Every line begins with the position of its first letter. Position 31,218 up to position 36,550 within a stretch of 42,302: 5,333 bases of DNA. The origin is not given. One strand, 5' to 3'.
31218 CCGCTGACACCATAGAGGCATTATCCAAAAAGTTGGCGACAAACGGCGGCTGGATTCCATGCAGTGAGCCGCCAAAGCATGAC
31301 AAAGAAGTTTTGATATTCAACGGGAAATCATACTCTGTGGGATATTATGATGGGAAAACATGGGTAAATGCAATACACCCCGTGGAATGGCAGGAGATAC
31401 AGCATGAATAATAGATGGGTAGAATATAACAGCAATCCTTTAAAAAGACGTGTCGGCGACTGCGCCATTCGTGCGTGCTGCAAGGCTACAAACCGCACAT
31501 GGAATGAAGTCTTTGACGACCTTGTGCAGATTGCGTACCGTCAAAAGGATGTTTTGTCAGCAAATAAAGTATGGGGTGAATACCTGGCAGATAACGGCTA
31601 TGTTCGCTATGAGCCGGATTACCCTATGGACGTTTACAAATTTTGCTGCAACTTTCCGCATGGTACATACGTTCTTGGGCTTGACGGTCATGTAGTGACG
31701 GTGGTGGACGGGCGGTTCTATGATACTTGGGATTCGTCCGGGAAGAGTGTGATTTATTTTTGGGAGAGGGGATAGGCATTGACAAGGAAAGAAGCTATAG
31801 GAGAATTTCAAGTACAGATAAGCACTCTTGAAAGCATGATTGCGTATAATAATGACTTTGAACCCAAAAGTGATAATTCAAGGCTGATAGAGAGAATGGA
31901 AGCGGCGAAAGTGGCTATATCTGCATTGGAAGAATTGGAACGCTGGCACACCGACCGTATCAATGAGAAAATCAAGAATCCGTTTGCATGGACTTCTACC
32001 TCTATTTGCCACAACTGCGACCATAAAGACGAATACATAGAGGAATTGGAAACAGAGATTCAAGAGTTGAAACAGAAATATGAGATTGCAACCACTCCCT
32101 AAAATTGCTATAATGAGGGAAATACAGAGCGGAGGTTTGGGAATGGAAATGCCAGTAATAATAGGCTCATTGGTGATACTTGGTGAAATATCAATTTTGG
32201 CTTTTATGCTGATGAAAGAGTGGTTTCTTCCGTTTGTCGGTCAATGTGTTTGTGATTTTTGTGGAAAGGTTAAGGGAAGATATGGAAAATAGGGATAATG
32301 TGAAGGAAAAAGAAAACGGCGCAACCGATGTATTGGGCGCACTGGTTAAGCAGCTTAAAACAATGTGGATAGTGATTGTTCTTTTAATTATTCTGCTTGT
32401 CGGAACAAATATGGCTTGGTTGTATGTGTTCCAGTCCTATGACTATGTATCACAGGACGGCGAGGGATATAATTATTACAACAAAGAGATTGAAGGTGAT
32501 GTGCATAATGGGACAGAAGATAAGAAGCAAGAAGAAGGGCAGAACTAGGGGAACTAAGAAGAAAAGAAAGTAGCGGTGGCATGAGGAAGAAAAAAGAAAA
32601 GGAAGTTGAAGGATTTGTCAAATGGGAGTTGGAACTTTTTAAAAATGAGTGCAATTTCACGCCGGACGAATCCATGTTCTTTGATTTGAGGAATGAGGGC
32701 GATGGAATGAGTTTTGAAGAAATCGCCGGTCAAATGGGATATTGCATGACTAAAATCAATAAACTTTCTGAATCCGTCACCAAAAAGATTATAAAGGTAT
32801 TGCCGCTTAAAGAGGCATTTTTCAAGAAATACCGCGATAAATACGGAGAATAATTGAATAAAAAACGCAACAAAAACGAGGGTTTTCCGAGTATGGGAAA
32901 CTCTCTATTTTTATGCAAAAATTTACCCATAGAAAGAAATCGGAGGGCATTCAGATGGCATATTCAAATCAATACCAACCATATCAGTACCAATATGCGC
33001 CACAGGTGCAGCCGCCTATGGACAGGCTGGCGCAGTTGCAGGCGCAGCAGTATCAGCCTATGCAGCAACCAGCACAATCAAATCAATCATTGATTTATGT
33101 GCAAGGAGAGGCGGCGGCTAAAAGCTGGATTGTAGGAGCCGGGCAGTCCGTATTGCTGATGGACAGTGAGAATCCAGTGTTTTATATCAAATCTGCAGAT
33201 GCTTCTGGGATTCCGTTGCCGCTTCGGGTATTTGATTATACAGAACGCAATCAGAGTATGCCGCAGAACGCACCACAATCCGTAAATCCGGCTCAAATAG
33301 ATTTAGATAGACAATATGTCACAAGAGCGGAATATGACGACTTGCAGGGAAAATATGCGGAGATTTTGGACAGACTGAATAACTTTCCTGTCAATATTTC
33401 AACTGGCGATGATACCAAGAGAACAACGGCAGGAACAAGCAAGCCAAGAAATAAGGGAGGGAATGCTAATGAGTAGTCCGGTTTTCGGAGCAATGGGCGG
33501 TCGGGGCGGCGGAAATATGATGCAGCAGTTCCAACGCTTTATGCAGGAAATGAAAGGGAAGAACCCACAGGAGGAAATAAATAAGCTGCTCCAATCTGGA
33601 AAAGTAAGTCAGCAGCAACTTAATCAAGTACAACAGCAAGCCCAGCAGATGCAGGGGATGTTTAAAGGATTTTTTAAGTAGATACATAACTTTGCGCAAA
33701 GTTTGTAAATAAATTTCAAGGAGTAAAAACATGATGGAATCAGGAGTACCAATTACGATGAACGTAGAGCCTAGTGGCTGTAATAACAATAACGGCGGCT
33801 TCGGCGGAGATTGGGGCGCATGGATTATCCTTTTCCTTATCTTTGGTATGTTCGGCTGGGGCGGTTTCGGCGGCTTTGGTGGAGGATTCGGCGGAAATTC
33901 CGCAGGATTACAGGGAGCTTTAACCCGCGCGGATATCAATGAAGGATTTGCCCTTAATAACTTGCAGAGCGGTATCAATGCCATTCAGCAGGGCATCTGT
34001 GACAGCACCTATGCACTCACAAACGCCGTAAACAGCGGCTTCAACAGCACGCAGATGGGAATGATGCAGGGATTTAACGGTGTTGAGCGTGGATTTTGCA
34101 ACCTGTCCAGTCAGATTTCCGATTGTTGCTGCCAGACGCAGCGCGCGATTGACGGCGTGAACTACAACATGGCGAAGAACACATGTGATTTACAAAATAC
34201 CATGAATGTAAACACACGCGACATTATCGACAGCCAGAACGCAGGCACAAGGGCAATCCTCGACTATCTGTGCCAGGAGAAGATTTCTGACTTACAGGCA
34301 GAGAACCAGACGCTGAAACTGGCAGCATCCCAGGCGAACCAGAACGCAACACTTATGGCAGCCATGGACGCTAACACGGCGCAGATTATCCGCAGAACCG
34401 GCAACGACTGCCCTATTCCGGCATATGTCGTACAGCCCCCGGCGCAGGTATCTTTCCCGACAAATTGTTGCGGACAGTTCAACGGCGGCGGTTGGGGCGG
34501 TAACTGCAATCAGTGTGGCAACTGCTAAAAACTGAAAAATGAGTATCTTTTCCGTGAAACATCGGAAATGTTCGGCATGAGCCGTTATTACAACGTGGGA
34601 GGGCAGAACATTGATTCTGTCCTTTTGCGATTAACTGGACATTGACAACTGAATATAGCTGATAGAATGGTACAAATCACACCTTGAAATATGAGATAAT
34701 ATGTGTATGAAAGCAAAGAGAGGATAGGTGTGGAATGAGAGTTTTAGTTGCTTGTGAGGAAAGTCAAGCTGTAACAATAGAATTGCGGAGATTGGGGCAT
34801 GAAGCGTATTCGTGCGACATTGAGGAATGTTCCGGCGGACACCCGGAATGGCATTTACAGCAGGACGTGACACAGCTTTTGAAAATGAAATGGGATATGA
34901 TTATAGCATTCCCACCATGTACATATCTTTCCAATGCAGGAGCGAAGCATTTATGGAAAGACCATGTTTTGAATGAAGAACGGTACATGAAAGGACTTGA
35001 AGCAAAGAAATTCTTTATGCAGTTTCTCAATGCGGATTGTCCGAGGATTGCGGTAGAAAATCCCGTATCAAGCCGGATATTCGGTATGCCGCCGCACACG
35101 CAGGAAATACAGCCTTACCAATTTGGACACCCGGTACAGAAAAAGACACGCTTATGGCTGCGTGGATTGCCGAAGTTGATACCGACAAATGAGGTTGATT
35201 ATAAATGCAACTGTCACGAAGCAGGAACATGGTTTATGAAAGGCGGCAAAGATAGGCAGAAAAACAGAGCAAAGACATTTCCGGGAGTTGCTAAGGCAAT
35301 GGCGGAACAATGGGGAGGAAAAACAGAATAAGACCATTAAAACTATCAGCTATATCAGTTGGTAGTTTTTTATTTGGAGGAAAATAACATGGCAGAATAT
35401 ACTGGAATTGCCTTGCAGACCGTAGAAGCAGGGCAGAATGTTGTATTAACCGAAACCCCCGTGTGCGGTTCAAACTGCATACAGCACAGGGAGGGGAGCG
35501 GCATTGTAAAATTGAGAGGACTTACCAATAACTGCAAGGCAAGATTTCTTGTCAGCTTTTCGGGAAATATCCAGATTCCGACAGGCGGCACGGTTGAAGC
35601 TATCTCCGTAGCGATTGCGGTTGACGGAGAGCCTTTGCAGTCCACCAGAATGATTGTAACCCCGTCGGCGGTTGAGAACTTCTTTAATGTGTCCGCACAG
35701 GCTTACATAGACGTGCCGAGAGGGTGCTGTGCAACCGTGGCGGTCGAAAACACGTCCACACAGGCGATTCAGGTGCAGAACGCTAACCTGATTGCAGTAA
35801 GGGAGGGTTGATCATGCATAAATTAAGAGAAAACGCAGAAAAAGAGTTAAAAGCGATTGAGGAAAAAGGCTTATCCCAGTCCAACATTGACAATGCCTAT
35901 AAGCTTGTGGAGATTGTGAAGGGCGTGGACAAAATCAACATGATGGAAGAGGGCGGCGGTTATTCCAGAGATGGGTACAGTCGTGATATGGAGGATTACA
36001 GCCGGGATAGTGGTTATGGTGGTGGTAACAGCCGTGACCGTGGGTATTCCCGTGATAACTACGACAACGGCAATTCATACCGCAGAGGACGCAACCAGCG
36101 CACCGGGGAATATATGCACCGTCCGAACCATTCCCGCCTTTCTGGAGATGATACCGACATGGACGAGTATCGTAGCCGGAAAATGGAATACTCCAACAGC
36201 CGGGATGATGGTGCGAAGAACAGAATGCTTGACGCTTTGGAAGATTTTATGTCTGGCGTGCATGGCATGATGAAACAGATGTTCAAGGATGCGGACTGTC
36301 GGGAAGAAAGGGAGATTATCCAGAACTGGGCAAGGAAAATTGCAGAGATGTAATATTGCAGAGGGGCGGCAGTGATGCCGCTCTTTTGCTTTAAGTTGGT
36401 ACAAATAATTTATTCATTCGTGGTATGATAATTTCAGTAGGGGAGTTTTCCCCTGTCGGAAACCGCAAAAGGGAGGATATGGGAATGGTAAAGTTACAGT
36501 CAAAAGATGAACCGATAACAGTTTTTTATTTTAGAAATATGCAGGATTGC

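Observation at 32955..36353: Cluster of low-complexity, spore-surface-like or condensate-like proteins expressed from late promoters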

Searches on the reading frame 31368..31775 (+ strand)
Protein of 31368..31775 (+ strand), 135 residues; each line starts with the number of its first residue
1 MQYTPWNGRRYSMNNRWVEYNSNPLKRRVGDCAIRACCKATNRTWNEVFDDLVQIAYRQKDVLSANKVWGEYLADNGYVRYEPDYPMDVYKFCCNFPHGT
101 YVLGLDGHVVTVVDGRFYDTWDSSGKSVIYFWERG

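Call 4: search_protein_families(library=pfam, proteins=[window:31368-31775:+], max_evalue=1)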
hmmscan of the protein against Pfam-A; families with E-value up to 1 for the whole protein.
window:31368-31775:+ (135 aa): 1 family
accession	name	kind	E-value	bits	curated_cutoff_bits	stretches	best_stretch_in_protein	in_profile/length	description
PF17456.7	TcpS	-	0.24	11.7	28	1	92-122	106-136/155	Toxin-coregulated pilus protein S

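Call 5: search_protein_families(library=phrogs, proteins=[window:31368-31775:+], max_evalue=0.1)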
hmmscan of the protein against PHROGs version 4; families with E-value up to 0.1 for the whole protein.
window:31368-31775:+ (135 aa): 2 families
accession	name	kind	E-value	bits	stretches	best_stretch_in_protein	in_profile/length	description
phrog_3754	-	unknown function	6e-35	121.6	1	12-134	3-143/145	-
phrog_15863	-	unknown function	1.2e-10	42.2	1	19-128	5-114/312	-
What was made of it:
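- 31368..31775 (+): P: 135-aa protein with invariant Cys32, His108 and Asp114/119 (possible papain-like peptidase, inferred only). It travels with the cassette in some lineages and is not part of the core. phrog_3754, E 6e-35 (call 5).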

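Call 47: search_protein_families(library=padloc, proteins=[window:31368-31775:+], max_evalue=0.1)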
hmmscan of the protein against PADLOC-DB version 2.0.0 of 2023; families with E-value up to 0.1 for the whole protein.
window:31368-31775:+ (135 aa): 0 families

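Call 86: search_solved_structures(query=A10, max_evalue=10, show_alignments=2)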
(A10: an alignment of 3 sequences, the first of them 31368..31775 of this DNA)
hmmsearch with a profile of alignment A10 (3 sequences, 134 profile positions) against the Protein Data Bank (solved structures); distinct sequences matched with E-value up to 10: 0.

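Call 93: search_protein_families(library=ncbifam, proteins=[window:31368-31775:+], max_evalue=0.01)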
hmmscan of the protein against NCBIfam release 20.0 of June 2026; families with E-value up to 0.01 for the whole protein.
window:31368-31775:+ (135 aa): 0 families
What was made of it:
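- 31368..31775 (+): No Pfam, NCBIfam or PDB hit (calls 4, 86, 93).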

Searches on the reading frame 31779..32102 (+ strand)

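Call 4: search_protein_families(library=pfam, proteins=[window:31779-32102:+], max_evalue=1)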
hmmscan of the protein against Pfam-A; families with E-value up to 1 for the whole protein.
window:31779-32102:+ (107 aa): 8 families
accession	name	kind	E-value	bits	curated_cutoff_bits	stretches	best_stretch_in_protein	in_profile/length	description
PF12674.12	Zn_ribbon_2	-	0.012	16.7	22.5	1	8-56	35-80/81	Putative zinc ribbon domain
PF25243.1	WAV3_C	-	0.041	14.1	39.1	1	79-100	47-68/76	E3 ubiquitin-protein ligase WAV3-like, C-terminal domain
PF24073.1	DUF7365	-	0.061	13.9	27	1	30-100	32-100/101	Coiled-coil region of unknown function (DUF7365)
PF06825.17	HSBP1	-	0.15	12.4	28.6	1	66-100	15-49/51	Heat shock factor binding protein 1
PF18504.6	Csm1_N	-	0.19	12.6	26.3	0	79-102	35-58/70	Csm1 N-terminal domain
PF16326.10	ABC_tran_CTD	-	0.28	11.9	32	0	85-101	15-31/69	ABC transporter C-terminal domain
PF16888.10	YwqH-like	-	0.76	10.5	33.7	0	6-102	11-105/123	YwqH-like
PF12325.13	TMF_TATA_bd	-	0.85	10.2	29.1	0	82-101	89-108/115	TATA element modulatory factor 1 TATA binding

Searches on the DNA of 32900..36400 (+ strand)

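Call 6: search_dna_similar(query=window:32900-36400:+, collection=phages, mode=distant, max_rows=20)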
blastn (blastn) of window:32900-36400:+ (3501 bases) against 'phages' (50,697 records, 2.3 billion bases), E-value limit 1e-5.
Records with a match: 26; places in all: 26; records where one place covers at least 80% of the query: 0.
Best place of each record, by identity: 60-80% 26.
By first word of the organism name: Bacteriophage 11; Cellulophaga 7; Dulem 2; Clostridium 1; Enterocloster 1; Desulfofustis 1; Acaryochloris 1; Pelagibacter 1; Vibrio 1.
By host as written in the record: - 12; Cellulophaga baltica #18 3; Cellulophaga baltica NN016046 2; Cellulophaga baltica #17 2; Varecia variegata 1; [Clostridium] scindens DSM 5676 1; Propithecus coquereli 1; Enterocloster bolteae Q14 1; and 3 more.
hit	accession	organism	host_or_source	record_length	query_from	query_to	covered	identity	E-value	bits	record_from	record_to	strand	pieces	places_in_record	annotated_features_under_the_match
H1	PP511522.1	Dulem virus 35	Varecia variegata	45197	396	1532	32%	67.6%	5e-87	330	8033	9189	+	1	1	hypothetical protein (x3)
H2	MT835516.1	Bacteriophage sp.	human fecal samples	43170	1212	2910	19%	72.2%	3e-58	357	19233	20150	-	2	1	record has no annotation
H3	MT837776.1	Bacteriophage sp.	human fecal samples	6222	956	1435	14%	64.9%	2e-17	100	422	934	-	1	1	record has no annotation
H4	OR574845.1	Clostridium phage phiCs5676-1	[Clostridium] scindens DSM 5676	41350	1836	2271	12%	70.9%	2e-48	201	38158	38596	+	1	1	DNA methyltransferase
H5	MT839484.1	Bacteriophage sp.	human fecal samples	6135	618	1038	12%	72.1%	4e-50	206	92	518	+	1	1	record has no annotation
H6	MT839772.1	Bacteriophage sp.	human fecal samples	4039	1255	2719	9%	77.0%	2e-28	235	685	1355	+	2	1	record has no annotation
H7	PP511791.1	Dulem virus 39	Propithecus coquereli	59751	2586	2895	9%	71.6%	5e-37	163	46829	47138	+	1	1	hypothetical protein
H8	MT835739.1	Bacteriophage sp.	human fecal samples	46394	1255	2719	8%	75.6%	3e-20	193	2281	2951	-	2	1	record has no annotation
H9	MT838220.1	Bacteriophage sp.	human fecal samples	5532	2475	2764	8%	65.8%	1e-6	63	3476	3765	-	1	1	record has no annotation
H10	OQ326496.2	Enterocloster phage PMBT24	Enterocloster bolteae Q14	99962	1835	2042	6%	73.5%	1e-25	125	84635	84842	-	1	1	methyltransferase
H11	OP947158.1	Desulfofustis phage LS06-2018-MD01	-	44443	1846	2053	6%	72.1%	2e-22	114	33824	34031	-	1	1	DNA methyltransferase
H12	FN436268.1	Acaryochloris phage A-HIS1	Acaryochloris marina strain MBIC11017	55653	1835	2033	6%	71.3%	5e-18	100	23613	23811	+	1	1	hypothetical protein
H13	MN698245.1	Pelagibacter phage HTVC111P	Candidatus Pelagibacter sp. HTCC7211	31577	1835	2029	6%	71.8%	4e-19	104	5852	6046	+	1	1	putative DNA cytosine methyltransferase | DnaD domain protein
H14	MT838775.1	Bacteriophage sp.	human fecal samples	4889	1255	1435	5%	76.8%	2e-29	138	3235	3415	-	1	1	record has no annotation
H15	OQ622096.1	Vibrio phage 13VV501A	Vibrio vulnificus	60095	1835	2023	5%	69.8%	3e-13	84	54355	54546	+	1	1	S-adenosyl-L-methionine-dependent methyltransferase | putative P4 family primase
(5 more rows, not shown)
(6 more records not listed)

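Call 67: get_annotated_region(hit=H1, flank=9000)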
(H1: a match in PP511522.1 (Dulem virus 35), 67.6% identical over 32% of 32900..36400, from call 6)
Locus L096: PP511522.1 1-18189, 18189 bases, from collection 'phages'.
description: Dulem virus 35 isolate Duke_24FS_4, complete genome.
organism: Dulem virus 35 (NCBI taxid 3145753)
taxonomy: Viruses; Duplodnaviria; Heunggongvirae; Uroviricota; Caudoviricetes
host: Varecia variegata; source: feces; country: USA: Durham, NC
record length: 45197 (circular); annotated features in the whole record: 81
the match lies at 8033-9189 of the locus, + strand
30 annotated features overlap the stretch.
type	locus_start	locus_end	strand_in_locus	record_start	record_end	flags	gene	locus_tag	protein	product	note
CDS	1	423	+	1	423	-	-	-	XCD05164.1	terminase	-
CDS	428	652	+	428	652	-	-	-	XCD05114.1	hypothetical protein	-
CDS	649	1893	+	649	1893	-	-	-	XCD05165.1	terminase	-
CDS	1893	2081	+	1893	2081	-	-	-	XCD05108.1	hypothetical protein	-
CDS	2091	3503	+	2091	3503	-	-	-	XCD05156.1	portal protein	-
CDS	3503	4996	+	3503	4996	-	-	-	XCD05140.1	hypothetical protein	-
CDS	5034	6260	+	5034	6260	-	-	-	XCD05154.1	minor capsid protein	-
CDS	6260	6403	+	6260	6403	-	-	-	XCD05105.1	hypothetical protein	-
CDS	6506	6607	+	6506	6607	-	-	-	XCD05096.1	hypothetical protein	-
CDS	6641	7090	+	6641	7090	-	-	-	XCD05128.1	hypothetical protein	-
CDS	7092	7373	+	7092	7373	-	-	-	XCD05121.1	hypothetical protein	-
CDS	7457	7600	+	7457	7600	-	-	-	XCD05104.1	hypothetical protein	-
CDS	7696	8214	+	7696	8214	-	-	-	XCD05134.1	hypothetical protein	-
CDS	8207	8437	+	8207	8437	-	-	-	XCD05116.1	hypothetical protein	-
CDS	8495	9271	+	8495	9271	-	-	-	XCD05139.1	hypothetical protein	-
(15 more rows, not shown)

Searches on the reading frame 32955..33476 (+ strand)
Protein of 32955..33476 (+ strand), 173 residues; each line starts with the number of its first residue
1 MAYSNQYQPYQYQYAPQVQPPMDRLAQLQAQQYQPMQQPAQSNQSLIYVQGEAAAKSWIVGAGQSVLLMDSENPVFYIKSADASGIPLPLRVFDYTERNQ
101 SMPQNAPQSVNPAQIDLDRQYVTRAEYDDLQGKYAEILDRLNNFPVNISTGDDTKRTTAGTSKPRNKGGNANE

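Call 4: search_protein_families(library=pfam, proteins=[window:32955-33476:+], max_evalue=1)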
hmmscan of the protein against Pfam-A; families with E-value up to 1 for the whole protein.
window:32955-33476:+ (173 aa): 1 family
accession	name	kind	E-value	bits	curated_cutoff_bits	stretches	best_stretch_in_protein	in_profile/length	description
PF09162.16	Tap-RNA_bind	-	0.26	11.6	24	0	24-56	20-52/80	Tap, RNA-binding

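Call 5: search_protein_families(library=phrogs, proteins=[window:32955-33476:+], max_evalue=0.1)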
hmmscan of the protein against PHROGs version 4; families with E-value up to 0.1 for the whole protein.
window:32955-33476:+ (173 aa): 1 family
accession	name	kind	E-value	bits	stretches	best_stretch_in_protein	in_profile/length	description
phrog_21718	-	unknown function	7.1e-46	157.1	1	1-144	5-147/159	-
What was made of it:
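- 32955..33476 (+): A: 173 aa. Q/P/Y-rich disordered N-terminus, a small beta domain, a coiled coil and a basic S/T/K tail. phrog_21718, E 7e-46 (call 5).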

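Call 27: search_protein_families(library=ncbifam, proteins=[window:32955-33476:+], max_evalue=0.1)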
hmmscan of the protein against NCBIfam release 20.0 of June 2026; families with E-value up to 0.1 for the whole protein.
window:32955-33476:+ (173 aa): 0 families

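Call 47: search_protein_families(library=padloc, proteins=[window:32955-33476:+], max_evalue=0.1)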
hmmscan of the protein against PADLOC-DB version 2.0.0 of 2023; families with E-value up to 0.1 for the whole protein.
window:32955-33476:+ (173 aa): 0 families

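Call 49: search_solved_structures(query=A5, max_evalue=10, show_alignments=1)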
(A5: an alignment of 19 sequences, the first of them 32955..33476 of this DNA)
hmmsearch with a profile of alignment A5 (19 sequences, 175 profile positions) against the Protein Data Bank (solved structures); distinct sequences matched with E-value up to 10: 7.
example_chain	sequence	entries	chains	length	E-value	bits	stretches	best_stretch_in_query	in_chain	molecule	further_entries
9had_C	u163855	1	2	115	0.2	14.6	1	115-160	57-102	DerF21_binder10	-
5szs_A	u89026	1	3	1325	0.49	13.3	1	136-165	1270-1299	Spike glycoprotein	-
4xng_A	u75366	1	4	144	1.4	11.9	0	106-156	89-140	Uncharacterized protein MG218.1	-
2mi7_A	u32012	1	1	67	3.8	10.5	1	140-165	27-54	de novo protein a3Y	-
8p1y_AAA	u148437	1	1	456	4.7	10.2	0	114-154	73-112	Serine--tRNA ligase, cytoplasmic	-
6gir_A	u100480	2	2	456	6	9.8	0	114-154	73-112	Serine--tRNA ligase, cytoplasmic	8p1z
2v1y_B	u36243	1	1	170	6.6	9.7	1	87-170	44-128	PHOSPHATIDYLINOSITOL 3-KINASE REGULATORY SUBUNIT ALPHA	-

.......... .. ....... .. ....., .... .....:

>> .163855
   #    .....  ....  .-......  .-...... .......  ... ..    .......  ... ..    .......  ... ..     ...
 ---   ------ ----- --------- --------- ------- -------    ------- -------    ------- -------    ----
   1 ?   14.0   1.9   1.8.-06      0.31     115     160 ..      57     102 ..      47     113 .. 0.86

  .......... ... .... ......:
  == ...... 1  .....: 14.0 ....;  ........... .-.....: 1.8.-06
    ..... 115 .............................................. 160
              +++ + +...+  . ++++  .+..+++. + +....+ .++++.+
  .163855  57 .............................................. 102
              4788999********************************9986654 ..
